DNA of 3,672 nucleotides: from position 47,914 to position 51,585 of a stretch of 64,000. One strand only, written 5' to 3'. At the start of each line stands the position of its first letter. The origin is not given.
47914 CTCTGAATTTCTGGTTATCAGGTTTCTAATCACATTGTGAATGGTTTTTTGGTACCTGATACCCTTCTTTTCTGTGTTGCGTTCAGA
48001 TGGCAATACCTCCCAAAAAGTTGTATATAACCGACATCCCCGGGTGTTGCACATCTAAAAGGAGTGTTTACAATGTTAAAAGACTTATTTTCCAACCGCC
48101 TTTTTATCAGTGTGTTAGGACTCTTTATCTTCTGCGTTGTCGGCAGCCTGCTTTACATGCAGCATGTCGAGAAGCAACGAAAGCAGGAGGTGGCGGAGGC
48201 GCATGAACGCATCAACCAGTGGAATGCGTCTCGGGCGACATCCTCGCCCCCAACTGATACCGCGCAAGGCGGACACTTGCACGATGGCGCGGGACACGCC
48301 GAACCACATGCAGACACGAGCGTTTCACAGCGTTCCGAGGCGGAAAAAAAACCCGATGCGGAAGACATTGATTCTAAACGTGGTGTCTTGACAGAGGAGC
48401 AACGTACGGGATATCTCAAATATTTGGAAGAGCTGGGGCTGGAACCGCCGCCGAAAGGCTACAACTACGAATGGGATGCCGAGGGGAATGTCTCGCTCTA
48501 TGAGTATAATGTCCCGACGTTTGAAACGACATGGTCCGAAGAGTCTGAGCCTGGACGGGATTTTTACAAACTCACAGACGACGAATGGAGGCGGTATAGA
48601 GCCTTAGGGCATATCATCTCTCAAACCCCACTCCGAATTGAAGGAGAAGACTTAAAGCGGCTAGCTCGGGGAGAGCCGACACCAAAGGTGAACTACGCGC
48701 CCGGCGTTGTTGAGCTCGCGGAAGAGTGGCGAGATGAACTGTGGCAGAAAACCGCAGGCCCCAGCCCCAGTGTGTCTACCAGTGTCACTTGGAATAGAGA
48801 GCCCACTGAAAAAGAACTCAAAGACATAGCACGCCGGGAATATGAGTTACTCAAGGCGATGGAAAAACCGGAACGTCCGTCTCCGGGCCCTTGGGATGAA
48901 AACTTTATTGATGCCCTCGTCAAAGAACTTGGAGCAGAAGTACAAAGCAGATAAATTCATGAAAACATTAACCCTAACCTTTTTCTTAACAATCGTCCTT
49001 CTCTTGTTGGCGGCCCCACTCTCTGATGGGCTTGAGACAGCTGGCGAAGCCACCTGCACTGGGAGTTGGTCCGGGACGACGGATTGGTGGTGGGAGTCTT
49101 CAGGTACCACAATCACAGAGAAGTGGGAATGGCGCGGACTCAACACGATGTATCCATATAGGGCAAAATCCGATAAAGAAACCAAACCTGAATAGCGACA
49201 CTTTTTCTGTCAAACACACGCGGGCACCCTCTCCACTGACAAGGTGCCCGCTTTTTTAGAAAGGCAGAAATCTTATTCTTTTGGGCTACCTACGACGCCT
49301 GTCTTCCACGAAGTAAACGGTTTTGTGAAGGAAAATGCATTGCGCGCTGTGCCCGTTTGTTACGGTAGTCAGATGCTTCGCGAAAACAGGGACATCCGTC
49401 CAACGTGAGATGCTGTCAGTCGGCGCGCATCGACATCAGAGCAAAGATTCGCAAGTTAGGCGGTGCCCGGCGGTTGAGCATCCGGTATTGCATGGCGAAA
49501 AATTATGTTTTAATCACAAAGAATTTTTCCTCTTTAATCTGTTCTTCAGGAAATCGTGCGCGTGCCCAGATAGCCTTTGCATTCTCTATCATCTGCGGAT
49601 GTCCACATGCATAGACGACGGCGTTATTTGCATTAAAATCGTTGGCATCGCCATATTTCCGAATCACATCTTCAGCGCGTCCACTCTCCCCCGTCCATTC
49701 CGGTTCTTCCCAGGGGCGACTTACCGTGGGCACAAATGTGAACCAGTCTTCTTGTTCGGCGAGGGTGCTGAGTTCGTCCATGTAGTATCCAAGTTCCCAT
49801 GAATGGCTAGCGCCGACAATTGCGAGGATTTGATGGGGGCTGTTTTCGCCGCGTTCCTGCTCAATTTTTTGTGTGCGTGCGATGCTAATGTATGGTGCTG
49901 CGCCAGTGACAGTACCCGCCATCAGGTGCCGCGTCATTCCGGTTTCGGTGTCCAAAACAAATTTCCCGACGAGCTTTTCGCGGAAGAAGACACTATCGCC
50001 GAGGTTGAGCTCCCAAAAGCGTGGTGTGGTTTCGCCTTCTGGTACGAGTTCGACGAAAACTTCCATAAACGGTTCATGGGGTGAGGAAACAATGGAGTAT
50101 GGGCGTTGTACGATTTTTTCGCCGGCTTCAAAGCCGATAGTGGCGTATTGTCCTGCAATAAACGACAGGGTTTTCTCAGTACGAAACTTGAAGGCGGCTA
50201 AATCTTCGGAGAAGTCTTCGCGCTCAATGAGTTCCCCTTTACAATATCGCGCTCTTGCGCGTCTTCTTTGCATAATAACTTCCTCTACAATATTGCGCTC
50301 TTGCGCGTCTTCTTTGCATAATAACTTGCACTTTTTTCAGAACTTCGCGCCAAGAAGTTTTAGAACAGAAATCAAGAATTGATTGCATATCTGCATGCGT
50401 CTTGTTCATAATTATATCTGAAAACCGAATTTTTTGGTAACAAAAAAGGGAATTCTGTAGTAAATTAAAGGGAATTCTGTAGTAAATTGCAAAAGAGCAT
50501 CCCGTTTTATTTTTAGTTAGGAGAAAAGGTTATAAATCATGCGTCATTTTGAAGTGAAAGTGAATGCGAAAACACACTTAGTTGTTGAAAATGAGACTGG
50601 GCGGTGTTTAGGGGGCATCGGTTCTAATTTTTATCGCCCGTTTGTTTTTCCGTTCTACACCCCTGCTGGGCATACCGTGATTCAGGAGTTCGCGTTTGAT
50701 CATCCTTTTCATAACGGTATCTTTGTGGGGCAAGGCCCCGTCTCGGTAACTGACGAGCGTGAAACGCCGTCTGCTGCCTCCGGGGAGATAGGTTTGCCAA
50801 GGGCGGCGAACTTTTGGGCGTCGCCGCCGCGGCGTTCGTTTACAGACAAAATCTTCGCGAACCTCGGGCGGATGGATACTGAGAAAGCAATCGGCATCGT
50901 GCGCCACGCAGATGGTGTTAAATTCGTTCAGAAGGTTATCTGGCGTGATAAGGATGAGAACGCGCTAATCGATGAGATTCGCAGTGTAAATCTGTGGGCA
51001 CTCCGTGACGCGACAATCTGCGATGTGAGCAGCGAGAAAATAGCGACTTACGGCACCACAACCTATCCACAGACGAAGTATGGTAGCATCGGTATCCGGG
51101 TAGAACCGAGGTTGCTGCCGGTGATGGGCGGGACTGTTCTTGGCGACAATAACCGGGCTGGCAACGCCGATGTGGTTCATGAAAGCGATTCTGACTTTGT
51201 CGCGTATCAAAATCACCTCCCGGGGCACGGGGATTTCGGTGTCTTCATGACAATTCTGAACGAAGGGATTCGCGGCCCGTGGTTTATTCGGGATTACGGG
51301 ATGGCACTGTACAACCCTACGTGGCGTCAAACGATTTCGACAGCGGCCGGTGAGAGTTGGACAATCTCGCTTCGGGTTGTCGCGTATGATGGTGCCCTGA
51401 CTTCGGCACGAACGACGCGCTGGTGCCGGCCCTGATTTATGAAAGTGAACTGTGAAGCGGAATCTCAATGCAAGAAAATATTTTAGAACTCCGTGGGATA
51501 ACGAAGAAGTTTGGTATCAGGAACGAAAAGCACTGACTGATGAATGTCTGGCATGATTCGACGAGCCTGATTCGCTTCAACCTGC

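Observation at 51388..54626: ~3-kb island inserted into the 5' end of an ABC-importer gene, flanked by 128-bp direct repeats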

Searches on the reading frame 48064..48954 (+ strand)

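Call 7: search_protein_families(library=pfam, proteins=[window:48064-48954:+], max_evalue=0.1)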
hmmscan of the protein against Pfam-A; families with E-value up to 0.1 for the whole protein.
window:48064-48954:+ (296 aa): 1 family
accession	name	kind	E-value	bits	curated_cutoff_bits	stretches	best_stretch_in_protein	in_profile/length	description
PF19381.4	DUF5956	-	0.085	13.5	24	0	119-136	70-87/100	Family of unknown function (DUF5956)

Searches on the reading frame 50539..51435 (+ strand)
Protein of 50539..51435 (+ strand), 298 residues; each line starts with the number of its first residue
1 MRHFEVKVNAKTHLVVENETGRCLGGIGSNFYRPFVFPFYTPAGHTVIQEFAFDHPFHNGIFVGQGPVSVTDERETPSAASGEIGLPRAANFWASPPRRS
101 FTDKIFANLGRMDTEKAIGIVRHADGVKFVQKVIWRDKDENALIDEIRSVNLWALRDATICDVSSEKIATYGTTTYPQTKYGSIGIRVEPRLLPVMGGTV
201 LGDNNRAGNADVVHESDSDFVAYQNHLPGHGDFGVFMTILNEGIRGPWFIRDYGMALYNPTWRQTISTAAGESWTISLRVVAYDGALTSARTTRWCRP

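Call 7: search_protein_families(library=pfam, proteins=[window:50539-51435:+], max_evalue=0.1)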
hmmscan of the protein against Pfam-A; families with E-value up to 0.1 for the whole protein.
window:50539-51435:+ (298 aa): 1 family
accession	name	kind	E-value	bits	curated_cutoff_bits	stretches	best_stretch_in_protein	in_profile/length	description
PF14100.11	DUF6807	-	2.4e-30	106.5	27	1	32-292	26-265/270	Family of unknown function (DUF6807)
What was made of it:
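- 50539..51435 (+): DUF6807-family gene (298 aa), intact. Its last 15 codons plus stop lie in the left repeat. Pfam PF14100, E 2.4e-30 (call 7).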

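Call 9: find_encoding_contigs(protein=window:50539-51435:+, flank=10000, max_places=10)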
Protein window:50539-51435:+ (298 aa): 1 contig read that carries it; 1 place shown.
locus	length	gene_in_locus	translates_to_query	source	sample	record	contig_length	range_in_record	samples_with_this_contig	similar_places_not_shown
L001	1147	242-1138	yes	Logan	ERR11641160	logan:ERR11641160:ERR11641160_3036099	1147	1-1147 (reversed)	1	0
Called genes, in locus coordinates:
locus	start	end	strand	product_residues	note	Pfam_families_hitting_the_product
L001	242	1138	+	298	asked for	PF14100:DUF6807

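Call 13: find_related_loci(query=window:50539-51435:+, collection=genome_contigs, flank=10000)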
Query window:50539-51435:+ (298 aa) in genome_contigs; peptide patterns used: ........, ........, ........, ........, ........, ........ (x = any residue, [..] = any of these).
162 stretches matched a pattern; 117 encode a relative of the query (tblastn E <= 1e-3); the best 80 are kept; 80 distinct loci.
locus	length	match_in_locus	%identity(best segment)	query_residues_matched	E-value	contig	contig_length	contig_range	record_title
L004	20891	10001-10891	78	1-297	4e-162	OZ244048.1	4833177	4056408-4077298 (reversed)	MAG: Candidatus Poribacteria bacterium isolate d0822ab9-b4e2-4c08-ac22-a2a69ee7900f genome assembly, chromosome: 1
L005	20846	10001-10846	74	1-297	5e-154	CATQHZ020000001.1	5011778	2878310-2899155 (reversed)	MAG: uncultured Poribacteria bacterium isolate a66633a9-cb3d-447c-bfc4-106491c4b11e genome assembly, contig: contig_1, w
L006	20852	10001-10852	74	1-297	1e-151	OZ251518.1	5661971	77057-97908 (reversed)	MAG: Candidatus Poribacteria bacterium isolate 51d61e84-101f-473b-a9d4-7d02d52c7b93 genome assembly, chromosome: 1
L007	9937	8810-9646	74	3-296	3e-151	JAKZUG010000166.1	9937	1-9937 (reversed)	MAG: Candidatus Poribacteria bacterium isolate Langseth_MAG_00079 Langseth_MAG_00079_000000000166, whole genome shotgun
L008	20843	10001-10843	74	3-298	9e-151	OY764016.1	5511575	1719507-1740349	MAG: Candidatus Poribacteria bacterium isolate 9fae2ea3-c9b7-404b-9456-b4c0b6541956 genome assembly, chromosome: 1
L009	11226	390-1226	74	4-297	2e-150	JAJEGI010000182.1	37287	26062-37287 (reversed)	MAG: Candidatus Poribacteria bacterium isolate p16x44bins.54 k141_1019819, whole genome shotgun sequence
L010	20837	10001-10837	74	3-296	5e-150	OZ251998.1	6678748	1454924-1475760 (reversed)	MAG: Candidatus Poribacteria bacterium isolate 8f110123-501e-42ad-9d55-583bbc997c7d genome assembly, chromosome: 1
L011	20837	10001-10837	75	3-296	6e-150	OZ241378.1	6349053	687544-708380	MAG: Candidatus Poribacteria bacterium isolate 8f0f5501-85a9-4e66-9deb-4e7c08d09c04 genome assembly, chromosome: 1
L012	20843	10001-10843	73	1-296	8e-150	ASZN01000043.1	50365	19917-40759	Candidatus Poribacteria bacterium WGA-3G POR3G_contig_43.44_C, whole genome shotgun sequence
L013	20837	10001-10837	74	3-296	9e-150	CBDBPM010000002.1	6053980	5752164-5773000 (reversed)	MAG: Candidatus Poribacteria bacterium isolate 2ce76e30-9b7a-4682-b141-86baa08e5e2a genome assembly, contig: contig_2, w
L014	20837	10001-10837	74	4-297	1e-149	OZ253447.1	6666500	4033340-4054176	MAG: Candidatus Poribacteria bacterium isolate c3a381aa-0ed9-4b9f-99fb-31763fcdc289 genome assembly, chromosome: 1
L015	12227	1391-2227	72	3-296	1e-149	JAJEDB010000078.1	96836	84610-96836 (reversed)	MAG: Candidatus Poribacteria bacterium isolate jk18xAbins.50 k141_221753, whole genome shotgun sequence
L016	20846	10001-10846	73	1-297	2e-149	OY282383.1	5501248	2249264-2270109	MAG: uncultured Poribacteria bacterium isolate 7c199f84-8048-4b63-b208-6e17c6421a0a genome assembly, chromosome: 1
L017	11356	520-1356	75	3-296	2e-149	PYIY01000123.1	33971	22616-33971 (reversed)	MAG: Candidatus Poribacteria bacterium isolate PCPOR4 Ga0207198_1123, whole genome shotgun sequence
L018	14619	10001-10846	72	1-297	3e-149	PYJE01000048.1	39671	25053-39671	MAG: Candidatus Poribacteria bacterium isolate AGPOR5 scf7180000041070, whole genome shotgun sequence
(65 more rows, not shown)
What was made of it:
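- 50539..51435 (+): Orthologues at 64-78% identity in 80 Poribacteria loci (call 13).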

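Call 38: list_cluster_members(proteins=[window:50539-51435:+, window:54579-56138:+, P0001, P0015, window:52921-53256:+, window:53253-53450:+, window:56125-57216:+])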
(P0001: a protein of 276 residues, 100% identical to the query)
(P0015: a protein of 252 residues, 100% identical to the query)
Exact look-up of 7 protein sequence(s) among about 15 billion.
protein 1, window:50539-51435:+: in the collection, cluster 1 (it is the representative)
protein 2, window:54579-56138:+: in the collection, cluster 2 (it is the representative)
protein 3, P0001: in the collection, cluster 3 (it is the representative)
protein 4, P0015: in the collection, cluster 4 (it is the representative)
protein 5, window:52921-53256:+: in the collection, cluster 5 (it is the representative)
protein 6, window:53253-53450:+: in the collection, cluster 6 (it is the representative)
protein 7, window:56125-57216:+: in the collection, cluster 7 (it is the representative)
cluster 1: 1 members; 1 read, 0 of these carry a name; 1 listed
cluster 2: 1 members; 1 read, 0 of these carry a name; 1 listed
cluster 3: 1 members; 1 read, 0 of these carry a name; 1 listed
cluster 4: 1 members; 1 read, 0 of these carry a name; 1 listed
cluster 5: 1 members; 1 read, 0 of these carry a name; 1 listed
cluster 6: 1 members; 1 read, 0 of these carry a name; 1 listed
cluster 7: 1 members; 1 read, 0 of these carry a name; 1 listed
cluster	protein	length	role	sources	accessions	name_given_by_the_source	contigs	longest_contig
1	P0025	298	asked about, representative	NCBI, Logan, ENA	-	-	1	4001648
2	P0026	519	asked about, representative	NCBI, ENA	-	-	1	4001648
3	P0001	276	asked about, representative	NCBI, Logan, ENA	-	-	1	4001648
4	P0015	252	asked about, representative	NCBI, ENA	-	-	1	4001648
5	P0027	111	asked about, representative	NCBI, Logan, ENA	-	-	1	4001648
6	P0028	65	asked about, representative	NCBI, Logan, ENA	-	-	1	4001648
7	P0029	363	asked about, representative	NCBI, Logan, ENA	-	-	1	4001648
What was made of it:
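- On Site-specific integrative element / genomic island (att-flanked): These are other species only; no conspecific strain is available (call 38). All islet proteins looked up (p276, p252, p111, p65) are singleton 90% clusters (call 38).
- Only one sample (ERR11641160) carries this species (calls 9, 38).
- Tried and rejected: Cluster look-up showed every protein of the locus is a singleton at 90% identity, so no strain-level comparison is possible (call 38).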

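Call 41: search_protein_families(library=ncbifam, proteins=[window:50539-51435:+], max_evalue=0.01)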
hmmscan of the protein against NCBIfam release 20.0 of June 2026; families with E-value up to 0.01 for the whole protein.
window:50539-51435:+ (298 aa): 0 families
